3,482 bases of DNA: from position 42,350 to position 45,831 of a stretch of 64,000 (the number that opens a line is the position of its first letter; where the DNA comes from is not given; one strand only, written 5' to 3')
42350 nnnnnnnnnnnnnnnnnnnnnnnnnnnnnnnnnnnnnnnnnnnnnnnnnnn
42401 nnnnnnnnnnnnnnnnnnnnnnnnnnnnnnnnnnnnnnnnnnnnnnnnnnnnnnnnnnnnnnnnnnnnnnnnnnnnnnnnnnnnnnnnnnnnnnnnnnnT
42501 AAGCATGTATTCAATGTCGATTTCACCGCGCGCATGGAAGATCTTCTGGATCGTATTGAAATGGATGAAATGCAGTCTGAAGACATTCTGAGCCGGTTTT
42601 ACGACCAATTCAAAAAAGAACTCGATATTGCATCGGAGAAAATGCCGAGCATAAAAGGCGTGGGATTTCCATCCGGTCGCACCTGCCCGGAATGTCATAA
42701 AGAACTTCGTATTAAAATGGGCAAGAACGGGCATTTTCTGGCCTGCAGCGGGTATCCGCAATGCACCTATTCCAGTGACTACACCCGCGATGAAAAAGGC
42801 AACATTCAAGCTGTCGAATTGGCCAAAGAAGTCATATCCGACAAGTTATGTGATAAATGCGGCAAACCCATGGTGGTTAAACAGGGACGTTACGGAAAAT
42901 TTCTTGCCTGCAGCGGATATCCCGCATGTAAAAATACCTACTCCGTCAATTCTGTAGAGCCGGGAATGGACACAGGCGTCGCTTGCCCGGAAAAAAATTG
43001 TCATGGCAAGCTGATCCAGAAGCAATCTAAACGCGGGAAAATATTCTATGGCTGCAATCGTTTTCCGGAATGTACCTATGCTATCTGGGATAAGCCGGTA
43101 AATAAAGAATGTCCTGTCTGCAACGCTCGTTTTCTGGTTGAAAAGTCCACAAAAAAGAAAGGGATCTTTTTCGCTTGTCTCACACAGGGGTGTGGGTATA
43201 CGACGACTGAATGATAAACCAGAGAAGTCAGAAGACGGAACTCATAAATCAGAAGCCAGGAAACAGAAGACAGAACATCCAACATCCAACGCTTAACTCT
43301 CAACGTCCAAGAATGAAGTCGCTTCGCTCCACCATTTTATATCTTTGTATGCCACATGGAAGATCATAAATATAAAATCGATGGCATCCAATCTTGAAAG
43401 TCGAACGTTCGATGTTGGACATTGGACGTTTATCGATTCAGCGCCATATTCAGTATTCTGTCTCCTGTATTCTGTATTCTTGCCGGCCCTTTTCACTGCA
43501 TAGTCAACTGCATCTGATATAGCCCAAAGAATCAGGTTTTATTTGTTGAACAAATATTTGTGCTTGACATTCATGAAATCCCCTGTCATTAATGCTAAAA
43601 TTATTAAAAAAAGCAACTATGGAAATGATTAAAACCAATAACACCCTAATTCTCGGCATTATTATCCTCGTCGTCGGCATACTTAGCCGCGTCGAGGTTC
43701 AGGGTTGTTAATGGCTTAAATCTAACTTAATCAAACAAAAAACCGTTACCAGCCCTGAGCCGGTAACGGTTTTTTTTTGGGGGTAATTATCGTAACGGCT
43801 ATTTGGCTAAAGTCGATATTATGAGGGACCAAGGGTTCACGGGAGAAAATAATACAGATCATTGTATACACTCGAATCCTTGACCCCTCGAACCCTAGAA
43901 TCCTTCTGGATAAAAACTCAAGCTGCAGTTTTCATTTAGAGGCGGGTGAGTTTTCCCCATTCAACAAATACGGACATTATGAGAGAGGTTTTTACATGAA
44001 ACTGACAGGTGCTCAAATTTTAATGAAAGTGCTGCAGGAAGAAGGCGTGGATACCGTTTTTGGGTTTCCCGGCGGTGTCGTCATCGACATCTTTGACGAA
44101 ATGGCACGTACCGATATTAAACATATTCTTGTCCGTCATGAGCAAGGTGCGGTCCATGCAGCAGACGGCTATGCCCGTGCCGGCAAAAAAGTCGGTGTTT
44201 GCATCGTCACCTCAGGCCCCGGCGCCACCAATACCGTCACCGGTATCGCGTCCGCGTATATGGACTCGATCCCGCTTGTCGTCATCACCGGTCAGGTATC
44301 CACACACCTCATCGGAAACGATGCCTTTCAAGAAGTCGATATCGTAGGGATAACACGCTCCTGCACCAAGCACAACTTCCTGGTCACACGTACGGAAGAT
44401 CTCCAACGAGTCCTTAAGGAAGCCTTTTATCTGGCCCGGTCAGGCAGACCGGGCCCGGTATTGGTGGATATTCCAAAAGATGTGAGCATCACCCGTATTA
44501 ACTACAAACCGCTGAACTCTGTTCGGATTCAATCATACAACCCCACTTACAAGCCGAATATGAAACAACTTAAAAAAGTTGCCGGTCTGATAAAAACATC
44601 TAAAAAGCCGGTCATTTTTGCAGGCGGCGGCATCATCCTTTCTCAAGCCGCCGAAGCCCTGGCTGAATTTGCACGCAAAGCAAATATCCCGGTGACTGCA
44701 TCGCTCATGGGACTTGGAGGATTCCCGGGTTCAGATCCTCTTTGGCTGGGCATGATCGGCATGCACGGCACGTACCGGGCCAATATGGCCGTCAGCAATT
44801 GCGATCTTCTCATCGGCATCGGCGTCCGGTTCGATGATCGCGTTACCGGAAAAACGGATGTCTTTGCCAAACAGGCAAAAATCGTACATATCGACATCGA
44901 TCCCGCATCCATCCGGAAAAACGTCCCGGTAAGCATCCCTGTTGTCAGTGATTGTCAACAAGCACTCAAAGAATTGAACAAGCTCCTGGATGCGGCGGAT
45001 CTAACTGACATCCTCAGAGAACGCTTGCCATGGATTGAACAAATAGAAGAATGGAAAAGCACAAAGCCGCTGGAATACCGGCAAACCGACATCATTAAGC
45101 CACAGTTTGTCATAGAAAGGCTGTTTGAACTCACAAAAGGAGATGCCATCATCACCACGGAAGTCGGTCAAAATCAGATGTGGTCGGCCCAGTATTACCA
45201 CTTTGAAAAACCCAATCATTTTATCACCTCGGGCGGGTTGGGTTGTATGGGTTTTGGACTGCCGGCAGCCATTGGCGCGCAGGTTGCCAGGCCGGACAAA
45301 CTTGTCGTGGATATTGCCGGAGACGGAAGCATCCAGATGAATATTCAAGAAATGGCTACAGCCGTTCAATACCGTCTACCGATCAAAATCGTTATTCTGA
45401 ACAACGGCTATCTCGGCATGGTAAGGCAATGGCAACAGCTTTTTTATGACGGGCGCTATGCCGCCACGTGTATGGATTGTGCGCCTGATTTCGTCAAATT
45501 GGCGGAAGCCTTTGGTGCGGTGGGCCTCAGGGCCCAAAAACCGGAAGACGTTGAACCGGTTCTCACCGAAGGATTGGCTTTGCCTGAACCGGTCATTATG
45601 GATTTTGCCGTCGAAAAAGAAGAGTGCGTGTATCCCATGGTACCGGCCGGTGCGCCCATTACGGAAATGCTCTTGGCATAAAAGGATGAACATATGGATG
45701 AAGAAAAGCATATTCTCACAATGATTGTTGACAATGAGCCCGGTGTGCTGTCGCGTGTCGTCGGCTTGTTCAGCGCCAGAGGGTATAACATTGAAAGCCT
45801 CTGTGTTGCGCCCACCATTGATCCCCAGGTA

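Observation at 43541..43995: Ile/Leu/Val-rich leader peptide with mutually exclusive terminator and antiterminator helices upstream of ilvBNC-cimA-leuA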

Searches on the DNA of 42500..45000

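Call 3: search_rna_families(source=window, start=42500, end=45000, threshold=evalue, max_evalue=10, show_alignments=3)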
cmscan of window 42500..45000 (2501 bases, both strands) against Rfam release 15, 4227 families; matches with E-value up to 10: 10.
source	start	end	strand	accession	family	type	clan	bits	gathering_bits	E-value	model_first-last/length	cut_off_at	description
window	43561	43674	-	RF02287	TtnuCD10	Gene; snRNA; snoRNA; CD-box;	-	22.7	85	3.2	1-117/117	no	Tetrahymena snoRNA TtnuCD10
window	43583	43785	+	RF02860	Arrc14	Gene; sRNA;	-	22.4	99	2.5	1-167/167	no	Actinobacillus sRNA 14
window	43737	43775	-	RF00722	mir-451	Gene; miRNA;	-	20.8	66.5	0.29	13-58/71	no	mir-451 microRNA precursor family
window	43698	43781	+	RF01771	rnk_leader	Cis-reg; leader;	-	20.2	50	3.1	1-109/109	no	Enterobacteria rnk leader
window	43737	43775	+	RF00722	mir-451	Gene; miRNA;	-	18.4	66.5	1.4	13-58/71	no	mir-451 microRNA precursor family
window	42759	42835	-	RF00182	Corona_package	Cis-reg;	-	17.9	80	7.2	1-107/107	no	Coronavirus packaging signal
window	42712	42730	+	RF01079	RF_site3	Cis-reg; frameshift_element;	-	17.2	50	7.8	1-39/39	no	Putative RNA-dependent RNA polymerase ribosomal frameshift site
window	43695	43778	+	RF02763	IsrM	Gene; sRNA;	-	15.7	376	0.16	1-329/329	no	IsrM sRNA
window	42627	42683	-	RF00729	mir-278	Gene; miRNA;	-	14.9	55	6.9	1-75/75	no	mir-278 microRNA precursor family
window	44268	44314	-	RF01138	sR23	Gene; snRNA; snoRNA; CD-box;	-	12.8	45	5.2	1-54/54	no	Small nucleolar RNA sR23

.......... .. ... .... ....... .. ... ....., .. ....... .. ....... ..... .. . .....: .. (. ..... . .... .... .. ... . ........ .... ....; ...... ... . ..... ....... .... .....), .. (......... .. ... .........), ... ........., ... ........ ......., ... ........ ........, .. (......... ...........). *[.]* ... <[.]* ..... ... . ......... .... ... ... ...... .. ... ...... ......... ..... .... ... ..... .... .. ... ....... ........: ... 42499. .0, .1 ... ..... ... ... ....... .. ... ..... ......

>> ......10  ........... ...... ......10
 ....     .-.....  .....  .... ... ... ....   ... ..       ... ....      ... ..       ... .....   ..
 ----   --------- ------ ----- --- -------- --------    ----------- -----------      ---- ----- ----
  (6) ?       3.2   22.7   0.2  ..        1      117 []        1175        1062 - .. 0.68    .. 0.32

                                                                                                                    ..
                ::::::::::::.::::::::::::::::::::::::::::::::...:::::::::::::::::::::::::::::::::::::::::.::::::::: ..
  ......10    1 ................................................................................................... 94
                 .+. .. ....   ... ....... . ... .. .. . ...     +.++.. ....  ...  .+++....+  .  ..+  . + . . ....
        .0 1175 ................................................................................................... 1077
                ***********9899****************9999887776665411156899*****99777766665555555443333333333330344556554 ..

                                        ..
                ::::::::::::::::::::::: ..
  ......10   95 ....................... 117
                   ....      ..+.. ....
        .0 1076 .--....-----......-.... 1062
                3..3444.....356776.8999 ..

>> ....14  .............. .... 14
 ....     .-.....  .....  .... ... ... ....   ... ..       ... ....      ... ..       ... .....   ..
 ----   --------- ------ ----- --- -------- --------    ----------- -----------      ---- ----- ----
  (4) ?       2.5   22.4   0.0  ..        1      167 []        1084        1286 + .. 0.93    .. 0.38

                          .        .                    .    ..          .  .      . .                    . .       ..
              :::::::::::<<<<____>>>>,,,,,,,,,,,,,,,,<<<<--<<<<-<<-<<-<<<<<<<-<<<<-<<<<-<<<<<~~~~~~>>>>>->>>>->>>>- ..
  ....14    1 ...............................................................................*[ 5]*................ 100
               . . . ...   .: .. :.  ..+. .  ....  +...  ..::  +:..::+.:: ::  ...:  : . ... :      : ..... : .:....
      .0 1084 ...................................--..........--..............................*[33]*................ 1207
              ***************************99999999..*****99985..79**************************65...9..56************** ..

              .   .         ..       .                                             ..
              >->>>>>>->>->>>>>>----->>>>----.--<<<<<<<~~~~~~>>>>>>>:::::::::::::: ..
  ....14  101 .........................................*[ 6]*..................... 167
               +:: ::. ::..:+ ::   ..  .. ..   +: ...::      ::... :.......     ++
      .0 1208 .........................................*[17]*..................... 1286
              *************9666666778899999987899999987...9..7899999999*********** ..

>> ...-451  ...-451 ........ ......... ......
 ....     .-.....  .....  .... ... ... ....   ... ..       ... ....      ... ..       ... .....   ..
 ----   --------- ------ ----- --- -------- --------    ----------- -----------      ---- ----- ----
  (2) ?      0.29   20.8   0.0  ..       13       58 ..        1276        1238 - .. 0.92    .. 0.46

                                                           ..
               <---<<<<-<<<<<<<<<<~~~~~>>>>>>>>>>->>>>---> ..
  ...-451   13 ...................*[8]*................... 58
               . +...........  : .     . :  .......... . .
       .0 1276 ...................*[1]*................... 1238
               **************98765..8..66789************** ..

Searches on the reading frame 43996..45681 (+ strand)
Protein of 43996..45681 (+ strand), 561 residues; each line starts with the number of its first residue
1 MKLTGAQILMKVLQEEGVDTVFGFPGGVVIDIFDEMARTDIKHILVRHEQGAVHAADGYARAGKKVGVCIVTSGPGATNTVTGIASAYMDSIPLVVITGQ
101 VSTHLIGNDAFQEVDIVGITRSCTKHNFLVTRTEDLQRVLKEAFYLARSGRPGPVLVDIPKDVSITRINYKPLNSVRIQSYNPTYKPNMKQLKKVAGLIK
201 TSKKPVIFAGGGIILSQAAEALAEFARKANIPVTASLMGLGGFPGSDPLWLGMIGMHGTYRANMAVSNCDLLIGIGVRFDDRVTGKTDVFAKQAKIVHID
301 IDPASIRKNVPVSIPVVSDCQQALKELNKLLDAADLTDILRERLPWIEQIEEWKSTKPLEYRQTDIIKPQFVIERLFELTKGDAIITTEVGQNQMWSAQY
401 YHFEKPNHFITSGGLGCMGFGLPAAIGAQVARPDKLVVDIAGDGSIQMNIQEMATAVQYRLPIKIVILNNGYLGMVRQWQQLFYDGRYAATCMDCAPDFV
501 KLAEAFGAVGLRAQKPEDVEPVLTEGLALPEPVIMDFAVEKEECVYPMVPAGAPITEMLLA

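Call 6: search_protein_families(library=ncbifam, proteins=[window:43996-45681:+])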
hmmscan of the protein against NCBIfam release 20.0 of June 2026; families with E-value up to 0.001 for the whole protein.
window:43996-45681:+ (561 aa): 55 families (the best 25 are shown)
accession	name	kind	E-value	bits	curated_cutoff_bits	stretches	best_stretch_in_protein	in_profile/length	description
NF004710.0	PRK06048.1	equivalog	6.5e-254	843.6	976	1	2-559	7-557/561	acetolactate synthase large subunit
TIGR00118.1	acolac_lg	equivalog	3.4e-251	834.6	538.35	1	3-559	1-554/557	biosynthetic-type acetolactate synthase large subunit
NF006581.0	PRK09107.1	equivalog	3.3e-238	791.8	974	1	2-560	10-574/595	acetolactate synthase 3 large subunit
NF005409.0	PRK06965.1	equivalog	4.2e-231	768.4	1035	1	3-560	21-582/587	acetolactate synthase 3 catalytic subunit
NF006319.0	PRK08527.1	equivalog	2e-229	762.7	905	1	1-560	2-559/565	acetolactate synthase large subunit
NF005824.0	PRK07710.1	equivalog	3.6e-226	752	976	1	2-558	16-567/573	acetolactate synthase large subunit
NF005228.0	PRK06725.1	equivalog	4e-225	748.3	991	1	2-560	15-566/571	acetolactate synthase large subunit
NF005058.0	PRK06466.1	equivalog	1.1e-217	724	951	1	2-560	3-568/574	acetolactate synthase 3 large subunit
NF005651.0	PRK07418.1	subfamily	6.3e-217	721.6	942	1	2-559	18-579/617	acetolactate synthase large subunit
NF005860.0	PRK07789.1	equivalog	3e-214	712.9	881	1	2-556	33-595/615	acetolactate synthase large subunit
NF005364.0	PRK06882.1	equivalog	1.2e-213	710.6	1083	1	2-560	3-566/574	acetolactate synthase 3 large subunit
NF004919.0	PRK06276.1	equivalog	5.1e-213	708.6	866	1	4-559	2-557/582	acetolactate synthase large subunit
NF006525.0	PRK08979.1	equivalog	2.8e-210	699.5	1084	1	2-560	3-566/572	acetolactate synthase 3 large subunit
NF005936.0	PRK07979.1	equivalog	3.4e-206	686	1080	1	3-560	4-568/574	acetolactate synthase 3 large subunit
NF006524.0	PRK08978.1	equivalog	6.3e-206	684.9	738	1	4-559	2-544/548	acetolactate synthase 2 catalytic subunit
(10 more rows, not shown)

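Call 8: find_related_loci(query=window:43996-45681:+, collection=genome_contigs, flank=3000)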
Query window:43996-45681:+ (561 aa) in genome_contigs; peptide patterns used: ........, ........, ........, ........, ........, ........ (x = any residue, [..] = any of these).
599 stretches matched a pattern (row limit reached: there are more); 597 encode a relative of the query (tblastn E <= 1e-3); the best 80 are kept; 80 distinct loci.
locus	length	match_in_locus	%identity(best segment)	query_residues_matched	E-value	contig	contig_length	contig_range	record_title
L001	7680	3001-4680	76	1-560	0e+0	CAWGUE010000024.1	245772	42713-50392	MAG: uncultured delta proteobacterium isolate MFD09779.bin.1.212 genome assembly, contig: contig_57910, whole genome sho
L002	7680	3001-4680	78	1-560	0e+0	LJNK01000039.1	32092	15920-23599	MAG: Deltaproteobacteria bacterium SG8_13 WOR_8-12_820, whole genome shotgun sequence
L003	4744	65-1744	77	1-560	0e+0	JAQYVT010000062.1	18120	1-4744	MAG: Desulfobacterales bacterium isolate SF_100_bin76 SF_100_bin.76.orig_100_contig-145_6276, whole genome shotgun seque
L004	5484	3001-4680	77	1-560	0e+0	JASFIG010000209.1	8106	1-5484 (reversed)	MAG: Desulfobacterales bacterium isolate D0608S12metaG_Bin_143 D0608S12metaG_FD_scaffold_1259_c1, whole genome shotgun s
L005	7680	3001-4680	77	1-560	0e+0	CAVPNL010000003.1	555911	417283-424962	MAG: uncultured delta proteobacterium isolate MFD09779.bin.2.131 genome assembly, contig: contig_13951, whole genome sho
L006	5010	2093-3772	76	1-560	0e+0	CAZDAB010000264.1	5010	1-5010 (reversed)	MAG TPA_asm: uncultured Desulfobacteraceae bacterium isolate binchicken_co89_303 genome assembly, contig: NODE_36693_len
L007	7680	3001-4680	77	1-560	0e+0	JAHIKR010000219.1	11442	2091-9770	MAG: Proteobacteria bacterium isolate KR13_N1.mb.65 KR13_N1.mb.65_k141_128716, whole genome shotgun sequence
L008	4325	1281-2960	75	1-560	0e+0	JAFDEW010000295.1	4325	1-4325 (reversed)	MAG: Deltaproteobacteria bacterium isolate Meg19_46_Bin_253 Meg19_46_Bin_253_scaffold_78496, whole genome shotgun sequen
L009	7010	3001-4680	74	1-560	0e+0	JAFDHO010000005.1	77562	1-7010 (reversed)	MAG: Deltaproteobacteria bacterium isolate Meg22_1214_Bin_272 Meg22_1214_Bin_272_scaffold_970, whole genome shotgun sequ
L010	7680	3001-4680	75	1-560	0e+0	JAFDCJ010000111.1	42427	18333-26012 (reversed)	MAG: Deltaproteobacteria bacterium isolate MB3D_Bin_18 MB3D_Bin_18_MB3D_0306_000000517396, whole genome shotgun sequence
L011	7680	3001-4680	74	1-560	0e+0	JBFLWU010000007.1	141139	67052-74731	MAG: Thermodesulfobacteriota bacterium isolate MAG040 MAG040_7, whole genome shotgun sequence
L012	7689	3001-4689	74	1-561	0e+0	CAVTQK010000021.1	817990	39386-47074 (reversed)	MAG: uncultured delta proteobacterium isolate MFD00709.bin.1.229 genome assembly, contig: contig_31666, whole genome sho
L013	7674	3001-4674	74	3-560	0e+0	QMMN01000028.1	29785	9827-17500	MAG: Deltaproteobacteria bacterium isolate B60_G16 B60_Guay16_scaffold_00514, whole genome shotgun sequence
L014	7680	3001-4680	75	1-560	0e+0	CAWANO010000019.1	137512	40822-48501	MAG: uncultured delta proteobacterium isolate MFD03804.bin.1.2 genome assembly, contig: contig_84487, whole genome shotg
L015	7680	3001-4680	75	1-560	0e+0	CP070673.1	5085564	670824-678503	MAG: Deltaproteobacteria bacterium isolate bin73 chromosome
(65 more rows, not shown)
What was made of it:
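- Checked: Lineage: the closest IlvB relatives, at up to 78% identity, are all Desulfobacterales or 'delta proteobacterium' MAGs (call 8).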

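Call 52: find_encoding_contigs(protein=window:43996-45681:+, flank=1000, max_places=3)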
Protein window:43996-45681:+ (561 aa): no gene with exactly this product is on record in the collection.
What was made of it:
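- Tried and rejected: Nothing is on record (call 52).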

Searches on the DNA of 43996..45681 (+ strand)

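Call 60: search_rna_families(sources=[L004, L010, L031, L062], threshold=evalue, max_evalue=1)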
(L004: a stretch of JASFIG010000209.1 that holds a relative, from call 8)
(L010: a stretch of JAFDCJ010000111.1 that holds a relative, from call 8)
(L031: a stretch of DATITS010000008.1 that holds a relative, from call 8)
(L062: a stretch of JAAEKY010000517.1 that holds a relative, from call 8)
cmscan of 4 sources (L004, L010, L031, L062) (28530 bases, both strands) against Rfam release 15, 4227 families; matches with E-value up to 1: 6.
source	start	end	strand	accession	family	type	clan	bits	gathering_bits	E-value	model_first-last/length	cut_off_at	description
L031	5294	5367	-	RF00772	mir-328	Gene; miRNA;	-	32.1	70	0.063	1-75/75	no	mir-328 microRNA precursor family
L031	5289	5374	-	RF03349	mir-3151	Gene; miRNA;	-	31.9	83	0.083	1-85/85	no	mir-3151 microRNA precursor family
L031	5303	5359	-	RF04234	mir-1421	Gene; miRNA;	-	24.5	45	0.96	1-74/74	no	mir-1421 microRNA precursor family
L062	1176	1294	+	RF02744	Rev39_5p_UTR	Cis-reg;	-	18.9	88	0.1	106-231/300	no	Soft rot Enterobacteriaceae Rev 39 5'UTR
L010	4584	4608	-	RF01136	sR28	Gene; snRNA; snoRNA; CD-box;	-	18.7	39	0.72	1-55/55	no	Small nucleolar RNA sR28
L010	2402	2488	-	RF02243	Xoo8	Gene; sRNA;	-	18.5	90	0.21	168-254/323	no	Proteobacterial sRNA Xoo8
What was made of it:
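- On T-box or metabolite riboswitch controlling a terminator: No Rfam match was found (calls 3 and 60).
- Closest known: Escherichia coli ilvGMEDA. Different: There is no detectable sequence or covariance-model similarity (calls 3 and 60).
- Closest known: ilvB-OMG and Leptospira ilvB RNA motifs. Different: The Rfam scan found no match to any family at E up to 10 in the window region, or up to 1 in four relatives (calls 3 and 60).
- No riboswitch or protein-binding leader family in Rfam matches (calls 3 and 60).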
